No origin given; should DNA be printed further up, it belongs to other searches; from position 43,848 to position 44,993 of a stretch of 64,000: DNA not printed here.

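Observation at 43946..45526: About 1.55-kb two-gene cassette flanked by imperfect inverted repeats, inserted in the glycan locus, with no recognisable transposase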

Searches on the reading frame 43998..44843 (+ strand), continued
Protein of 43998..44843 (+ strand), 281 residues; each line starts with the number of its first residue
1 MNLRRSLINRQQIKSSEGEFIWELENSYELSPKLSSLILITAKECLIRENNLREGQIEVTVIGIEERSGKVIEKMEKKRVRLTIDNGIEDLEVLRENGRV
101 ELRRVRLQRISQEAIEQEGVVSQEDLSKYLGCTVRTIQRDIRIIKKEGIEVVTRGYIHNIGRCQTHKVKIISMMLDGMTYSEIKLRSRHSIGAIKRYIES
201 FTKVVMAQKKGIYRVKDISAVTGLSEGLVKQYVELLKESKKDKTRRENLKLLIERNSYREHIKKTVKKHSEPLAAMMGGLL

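Call 48: find_encoding_contigs(protein=P0443, flank=4000, max_places=4)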
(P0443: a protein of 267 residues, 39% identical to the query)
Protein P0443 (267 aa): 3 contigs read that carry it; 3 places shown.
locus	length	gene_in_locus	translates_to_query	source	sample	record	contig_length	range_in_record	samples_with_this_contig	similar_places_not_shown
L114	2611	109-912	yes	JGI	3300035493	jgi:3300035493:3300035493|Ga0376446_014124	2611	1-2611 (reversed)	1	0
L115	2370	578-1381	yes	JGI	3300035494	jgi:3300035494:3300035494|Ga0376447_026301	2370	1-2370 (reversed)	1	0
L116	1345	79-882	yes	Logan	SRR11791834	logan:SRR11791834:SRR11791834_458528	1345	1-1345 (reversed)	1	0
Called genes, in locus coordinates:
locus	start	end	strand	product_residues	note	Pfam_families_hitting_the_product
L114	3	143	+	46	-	?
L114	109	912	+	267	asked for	PF07900:DUF1670, PF13518:HTH_28 (faint), PF08279:HTH_11, PF13384:HTH_23 (faint), PF13545:HTH_Crp_2 (weak), PF21694:DNA_pol3_delta_C (faint), PF13551:HTH_29 (faint), PF13730:HTH_36 (faint)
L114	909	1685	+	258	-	PF07900:DUF1670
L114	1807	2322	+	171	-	-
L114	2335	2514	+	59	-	-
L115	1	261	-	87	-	?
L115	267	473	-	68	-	-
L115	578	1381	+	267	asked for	PF07900:DUF1670, PF13518:HTH_28 (faint), PF08279:HTH_11, PF13384:HTH_23 (faint), PF13545:HTH_Crp_2 (weak), PF21694:DNA_pol3_delta_C (faint), PF13551:HTH_29 (faint), PF13730:HTH_36 (faint)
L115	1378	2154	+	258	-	PF07900:DUF1670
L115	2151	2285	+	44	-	-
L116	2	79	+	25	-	?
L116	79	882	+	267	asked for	PF07900:DUF1670, PF13518:HTH_28 (faint), PF08279:HTH_11, PF13384:HTH_23 (faint), PF13545:HTH_Crp_2 (weak), PF21694:DNA_pol3_delta_C (faint), PF13551:HTH_29 (faint), PF13730:HTH_36 (faint)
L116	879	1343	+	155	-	?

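Call 50: fold_search(model_id=the predicted structure, library=pdb)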
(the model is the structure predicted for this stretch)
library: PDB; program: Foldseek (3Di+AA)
matches with E <= 10: 708; with E <= 0.001: 0
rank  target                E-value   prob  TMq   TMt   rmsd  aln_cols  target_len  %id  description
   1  8cli_A                8.3e-02  0.57  0.18  0.10  21.3       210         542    9  TFIIIC TauB-DNA monomer (released 2023-06-21)
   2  8b9x_A                1.2e-01  0.51  0.14  0.15  12.6       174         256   13  Chimeric protein of human UFM1 E3 ligase, UFL1, and DDRGK1 (released 2023-10-25)
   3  1lva                  1.3e-01  0.18  0.14  0.15  18.2       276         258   10  Crystal structure of a C-terminal fragment of Moorella thermoacetica elongation factor SelB (released 2002-08-21)
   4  8b9x_B                1.3e-01  0.38  0.15  0.16  12.2       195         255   13  Chimeric protein of human UFM1 E3 ligase, UFL1, and DDRGK1 (released 2023-10-25)
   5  7r3e_B                2.1e-01  0.16  0.14  0.08  19.6       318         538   11  Fusion construct of PqsE and RhlR in complex with the synthetic antagonist mBTL (released 2022-12-14)
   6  7r3e_A                2.3e-01  0.15  0.14  0.08  18.9       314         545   12  Fusion construct of PqsE and RhlR in complex with the synthetic antagonist mBTL (released 2022-12-14)
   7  2cwe                  2.4e-01  0.15  0.13  0.17  15.2       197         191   20  Crystal structure of hypothetical transcriptional regulator protein, PH1932 from Pyrococcus horikoshii OT3 (released 2005-12-20)
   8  6cnb_R                2.9e-01  0.33  0.19  0.12  13.7       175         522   15  Yeast RNA polymerase III initial transcribing complex (released 2018-08-22)
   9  3c7j_B                2.9e-01  0.20  0.15  0.18  14.6       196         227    9  Crystal structure of transcriptional regulator (GntR family member) from Pseudomonas syringae pv. tomato str. DC3000 (released 2008-02-26)
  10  4hx8_A                3.4e-01  0.28  0.14  0.28  13.3       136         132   15  Structure of metal-free MNTR mutant E11K (released 2012-11-21)
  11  7r3j_D                3.4e-01  0.14  0.14  0.16  18.4       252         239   11  Nativ complex of PqsE and RhlR with the synthetic antagonist mBTL (released 2022-12-14)
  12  4roc_A                4.0e-01  0.25  0.20  0.19  17.0       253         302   11  Human TFIIB-related factor 2 (Brf2) and TBP bound to U6#2 promoter (released 2015-12-30)
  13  8dq0_C                4.6e-01  0.12  0.14  0.16  18.1       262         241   13  Quorum-sensing receptor RhlR bound to PqsE (released 2022-12-07)
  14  4y13                  4.6e-01  0.10  0.14  0.15  17.9       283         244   10  SdiA in complex with octanoyl-rac-glycerol (released 2015-04-08)
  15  2uwm_A                4.9e-01  0.30  0.14  0.20  14.4       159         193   11  C-TERMINAL DOMAIN(WH2-WH4) OF ELONGATION FACTOR SELB IN COMPLEX WITH SECIS RNA (released 2007-05-08)
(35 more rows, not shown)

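Call 52: predict_structure(alignment_id=A4)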
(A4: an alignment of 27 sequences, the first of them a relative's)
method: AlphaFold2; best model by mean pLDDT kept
length: 267 residues; sequences in the alignment: 27
mean_pLDDT: 73.0   pTM: 0.46
mean pLDDT of the five models: 73.0, 72.8, 72.8, 69.7, 69.3
residues with pLDDT >= 90: 10; 70-90: 178; 50-70: 45; < 50: 34
segments of 3 or more residues with pLDDT < 50: 1-13, 77-82, 177-184, 265-267
pLDDT, mean of each block of 10 residues (from residue 1): 43 58 79 77 78 63 78 56 63 80 59 58 87 86 80 81 83 55 55 82 80 88 90 88 84 81 54
secondary structure, 60 per line:
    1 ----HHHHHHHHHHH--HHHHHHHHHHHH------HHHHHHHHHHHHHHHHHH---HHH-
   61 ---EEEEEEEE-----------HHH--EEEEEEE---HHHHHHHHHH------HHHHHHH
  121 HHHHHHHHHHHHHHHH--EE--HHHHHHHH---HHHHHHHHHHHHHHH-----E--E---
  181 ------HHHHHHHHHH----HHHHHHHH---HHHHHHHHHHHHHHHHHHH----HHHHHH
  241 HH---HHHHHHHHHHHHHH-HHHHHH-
elements in order: H5-15 H18-29 H36-53 E64-71 E88-94 H98-107 H114-136 H143-150 H154-168 H187-196 H201-208 H212-230 H235-242 H246-259 H261-266

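Call 54: search_protein_families(library=phrogs, proteins=[window:43998-44843:+, P0121], max_evalue=0.1)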
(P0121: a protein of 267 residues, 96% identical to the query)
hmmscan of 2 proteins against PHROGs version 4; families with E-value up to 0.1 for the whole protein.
window:43998-44843:+ (281 aa): 5 families
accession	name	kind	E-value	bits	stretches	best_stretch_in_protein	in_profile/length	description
phrog_14147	-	transcription regulation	0.0013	19.2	1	106-162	8-63/256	transcriptional regulator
phrog_3554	-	unknown function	0.083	14.2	0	198-249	35-89/123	-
phrog_4494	-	unknown function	0.084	14.4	0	197-267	3-74/109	-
phrog_10069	-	unknown function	0.084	13.9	0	24-60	45-81/121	-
phrog_34341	-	transcription regulation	0.094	14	0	115-139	79-103/122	transcriptional regulator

P0121 (267 aa): 5 families
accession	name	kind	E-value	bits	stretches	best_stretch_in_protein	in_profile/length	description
phrog_3855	-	DNA, RNA and nucleotide metabolism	0.0018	19.7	0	221-254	68-101/115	HTH DNA binding protein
phrog_13146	-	unknown function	0.0094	17.1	0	114-148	49-83/96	-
phrog_25594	-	unknown function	0.014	16.4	0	128-170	14-56/179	-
phrog_5497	-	DNA, RNA and nucleotide metabolism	0.056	14.6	0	127-161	30-62/65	HTH DNA binding protein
phrog_21512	-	unknown function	0.059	14.8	0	203-230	35-62/82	-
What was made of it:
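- On Phage or plasmid module: PHROGs gives only HTH noise (call 54).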

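Call 55: search_protein_families(library=padloc, proteins=[window:43998-44843:+, P0121], max_evalue=0.1)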
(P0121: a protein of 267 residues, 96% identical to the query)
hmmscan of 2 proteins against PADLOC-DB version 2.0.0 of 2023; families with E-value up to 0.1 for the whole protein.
window:43998-44843:+ (281 aa): 4 families
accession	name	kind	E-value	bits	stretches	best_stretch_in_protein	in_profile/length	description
PDLC04133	mad1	-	1.5e-06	26.4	1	120-148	5-33/60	mads_1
PDLC01457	WYL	-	0.00035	18.2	1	106-161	5-56/229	"CAS-I,CAS-II,CAS-III,CAS-IV,CAS-V,CAS-VI; associated_signaling"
PDLC01527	Cas8b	-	0.005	13.2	1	194-252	595-652/759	CAS-I-B; effector_LS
PDLC01268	CasR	-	0.0057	14.6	0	202-240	127-165/179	"CAS-I,CAS-II,CAS-III,CAS-IV,CAS-V,CAS-VI; associated_signaling"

P0121 (267 aa): 1 family
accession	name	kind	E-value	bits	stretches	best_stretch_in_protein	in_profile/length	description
PDLC03146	Specificity_I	-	0.0086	13.3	1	187-231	93-137/420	Type I specificity subunit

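Call 57: list_cluster_members(proteins=[P0245, P0246, P0247, P0248, P0256, P0272, P0289, P0251, P0261, P0299])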
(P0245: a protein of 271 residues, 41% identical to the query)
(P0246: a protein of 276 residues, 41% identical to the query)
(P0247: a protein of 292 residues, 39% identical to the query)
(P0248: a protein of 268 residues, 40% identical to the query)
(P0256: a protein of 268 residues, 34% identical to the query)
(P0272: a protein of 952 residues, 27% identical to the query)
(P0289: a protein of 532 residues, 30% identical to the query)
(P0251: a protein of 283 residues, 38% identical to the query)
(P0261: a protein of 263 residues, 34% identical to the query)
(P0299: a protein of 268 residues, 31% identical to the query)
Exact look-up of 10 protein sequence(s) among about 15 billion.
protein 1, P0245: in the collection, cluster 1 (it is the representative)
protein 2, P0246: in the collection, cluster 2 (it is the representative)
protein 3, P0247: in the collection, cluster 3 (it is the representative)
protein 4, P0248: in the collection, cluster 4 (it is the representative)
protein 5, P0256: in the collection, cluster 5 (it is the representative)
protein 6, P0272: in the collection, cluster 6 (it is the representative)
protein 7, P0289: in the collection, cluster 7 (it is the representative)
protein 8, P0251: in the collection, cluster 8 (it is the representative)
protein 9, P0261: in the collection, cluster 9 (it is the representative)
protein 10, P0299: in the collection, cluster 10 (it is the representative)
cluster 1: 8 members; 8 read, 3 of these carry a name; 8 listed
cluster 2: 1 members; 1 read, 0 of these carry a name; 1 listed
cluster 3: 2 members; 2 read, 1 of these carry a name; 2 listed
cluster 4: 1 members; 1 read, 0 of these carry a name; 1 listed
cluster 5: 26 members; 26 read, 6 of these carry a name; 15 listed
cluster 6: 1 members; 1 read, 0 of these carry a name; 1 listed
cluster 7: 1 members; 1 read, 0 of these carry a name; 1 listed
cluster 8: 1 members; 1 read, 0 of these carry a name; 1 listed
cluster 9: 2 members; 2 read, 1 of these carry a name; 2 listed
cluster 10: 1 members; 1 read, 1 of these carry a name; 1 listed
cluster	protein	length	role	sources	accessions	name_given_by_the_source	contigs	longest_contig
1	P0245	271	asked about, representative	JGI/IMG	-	-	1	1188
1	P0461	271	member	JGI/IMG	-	hypothetical protein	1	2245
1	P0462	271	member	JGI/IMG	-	hypothetical protein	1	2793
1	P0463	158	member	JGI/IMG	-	hypothetical protein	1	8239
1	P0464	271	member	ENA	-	-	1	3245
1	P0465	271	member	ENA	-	-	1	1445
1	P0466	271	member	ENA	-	-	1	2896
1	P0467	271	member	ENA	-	-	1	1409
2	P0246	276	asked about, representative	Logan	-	-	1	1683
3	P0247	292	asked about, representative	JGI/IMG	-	DNA-binding Lrp family transcriptional regulator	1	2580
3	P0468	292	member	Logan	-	-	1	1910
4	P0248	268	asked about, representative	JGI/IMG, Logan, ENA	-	-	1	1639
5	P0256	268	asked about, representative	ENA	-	-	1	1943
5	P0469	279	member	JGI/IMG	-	AraC-like DNA-binding protein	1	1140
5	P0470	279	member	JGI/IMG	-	DNA-binding transcriptional regulator YhcF (GntR family)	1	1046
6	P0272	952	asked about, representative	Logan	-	-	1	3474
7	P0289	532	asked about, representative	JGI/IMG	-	-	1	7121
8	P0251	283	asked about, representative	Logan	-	-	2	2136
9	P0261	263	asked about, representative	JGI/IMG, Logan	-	DNA-binding transcriptional regulator YhcF (GntR family)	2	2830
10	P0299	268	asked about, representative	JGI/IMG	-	hypothetical protein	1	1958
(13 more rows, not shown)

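Call 58: fold_search(model_id=the predicted structure, library=pdb)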
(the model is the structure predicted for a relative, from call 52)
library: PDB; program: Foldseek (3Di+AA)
matches with E <= 10: 667; with E <= 0.001: 0
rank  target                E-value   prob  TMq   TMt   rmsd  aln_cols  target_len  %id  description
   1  5cy2_E                3.4e-01  0.33  0.13  0.20  15.2       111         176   18  Tn3 resolvase - site III complex crystal form II (released 2017-01-11)
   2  5cy1_A                3.4e-01  0.33  0.13  0.19  15.0       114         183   18  Tn3 resolvase - site III complex crystal form I (released 2017-01-11)
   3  5cy2_A                3.4e-01  0.30  0.13  0.20  15.3       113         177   17  Tn3 resolvase - site III complex crystal form II (released 2017-01-11)
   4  2qlz_B                3.6e-01  0.13  0.15  0.17  20.5       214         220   13  Crystal Structure of Transcription Factor PF0095 from Pyrococcus furiosus (released 2008-07-29)
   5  5cy1_B                4.1e-01  0.30  0.13  0.19  13.3       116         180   17  Tn3 resolvase - site III complex crystal form I (released 2017-01-11)
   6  9n9q_C                4.1e-01  0.11  0.16  0.16  27.6       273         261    9  Cryo-EM structure of the RNA-guided transcription complex (released 2025-12-24)
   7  7l7b_F                4.3e-01  0.10  0.16  0.16  24.7       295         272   14  Clostridioides difficile RNAP with fidaxomicin (released 2022-02-02)
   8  9e87_F                4.3e-01  0.10  0.17  0.15  25.2       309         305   12  De Novo Mycobacterium tuberculosis transcription initiation pre-RPO promoter complex with open Beta' clamp (RNA Polyme (released 2025-10-01)
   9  4hx8_A                4.5e-01  0.28  0.17  0.31  15.3       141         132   13  Structure of metal-free MNTR mutant E11K (released 2012-11-21)
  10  2quf_A                4.5e-01  0.11  0.16  0.19  20.0       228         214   10  Crystal Structure of Transcription Factor AXXA-PF0095 from Pyrococcus furiosus (released 2008-08-05)
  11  4y13                  4.5e-01  0.08  0.14  0.15  19.3       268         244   10  SdiA in complex with octanoyl-rac-glycerol (released 2015-04-08)
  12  4d7k_D                4.8e-01  0.18  0.15  0.13  19.0       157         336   14  Crystal structure of N,N-8-amino-8-demethyl-D-riboflavin dimethyltransferase (RosA) from Streptomyces davawensis (released 2016-01-13)
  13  9msj_M                4.8e-01  0.15  0.20  0.16  20.6       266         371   12  de novo SigN RNA polymerase NTP-bound open complex (RPo+2A) (released 2025-08-13)
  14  9mse_M                5.1e-01  0.15  0.21  0.15  22.8       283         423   11  de novo SigN RNA polymerase transcription initiation intermediate with pre-catalytic bEBP state (RPi1 open ring) (released 2025-08-13)
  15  5iy7_M                5.4e-01  0.10  0.19  0.17  21.1       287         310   11  Human holo-PIC in the open state (released 2016-05-18)
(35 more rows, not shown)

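Call 74: find_encoding_contigs(protein=P0001, flank=3000, max_places=8)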
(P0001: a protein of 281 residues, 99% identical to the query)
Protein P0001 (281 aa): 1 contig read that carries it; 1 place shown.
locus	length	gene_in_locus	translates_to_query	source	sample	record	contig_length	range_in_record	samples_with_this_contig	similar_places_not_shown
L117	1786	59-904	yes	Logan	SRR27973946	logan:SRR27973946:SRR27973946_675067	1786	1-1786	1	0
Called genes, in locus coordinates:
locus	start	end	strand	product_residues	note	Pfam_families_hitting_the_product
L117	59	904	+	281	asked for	PF07900:DUF1670, PF08220:HTH_DeoR (faint), PF08279:HTH_11, PF08280:HTH_Mga (faint)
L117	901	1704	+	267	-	PF07900:DUF1670, PF13551:HTH_29 (faint)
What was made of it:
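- A near-identical full-length copy exists elsewhere (L117, call 74).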
